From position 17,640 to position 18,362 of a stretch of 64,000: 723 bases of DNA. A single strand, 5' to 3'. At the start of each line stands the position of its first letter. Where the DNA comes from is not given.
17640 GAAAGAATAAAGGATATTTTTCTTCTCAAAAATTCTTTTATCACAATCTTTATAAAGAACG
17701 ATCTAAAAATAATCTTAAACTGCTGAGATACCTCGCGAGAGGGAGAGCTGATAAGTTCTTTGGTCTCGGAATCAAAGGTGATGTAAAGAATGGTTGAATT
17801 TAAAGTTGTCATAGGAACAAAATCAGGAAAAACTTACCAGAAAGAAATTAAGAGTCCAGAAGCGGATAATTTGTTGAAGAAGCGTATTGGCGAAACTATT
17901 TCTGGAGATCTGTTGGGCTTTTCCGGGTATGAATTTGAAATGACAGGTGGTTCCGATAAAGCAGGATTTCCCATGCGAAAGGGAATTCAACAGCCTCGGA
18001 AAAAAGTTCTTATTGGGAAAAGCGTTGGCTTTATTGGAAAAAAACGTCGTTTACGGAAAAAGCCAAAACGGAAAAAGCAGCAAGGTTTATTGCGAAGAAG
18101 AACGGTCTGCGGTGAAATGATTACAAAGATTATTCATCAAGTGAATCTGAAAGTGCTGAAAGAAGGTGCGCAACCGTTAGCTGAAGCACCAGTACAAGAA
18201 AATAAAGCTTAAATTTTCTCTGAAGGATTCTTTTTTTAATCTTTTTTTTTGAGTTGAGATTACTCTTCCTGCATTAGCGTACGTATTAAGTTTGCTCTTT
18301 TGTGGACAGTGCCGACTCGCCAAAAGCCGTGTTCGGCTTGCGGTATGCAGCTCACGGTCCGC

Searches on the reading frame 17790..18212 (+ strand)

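Call 45: search_protein_families(library=pfam, proteins=[window:17790-18212:+], max_evalue=0.0001)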
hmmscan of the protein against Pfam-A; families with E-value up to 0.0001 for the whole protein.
window:17790-18212:+ (140 aa): 1 family
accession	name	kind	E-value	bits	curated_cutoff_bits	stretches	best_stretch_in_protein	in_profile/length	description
PF01092.24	Ribosomal_S6e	-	7.5e-28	97.3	26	1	4-132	1-122/125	Ribosomal protein S6e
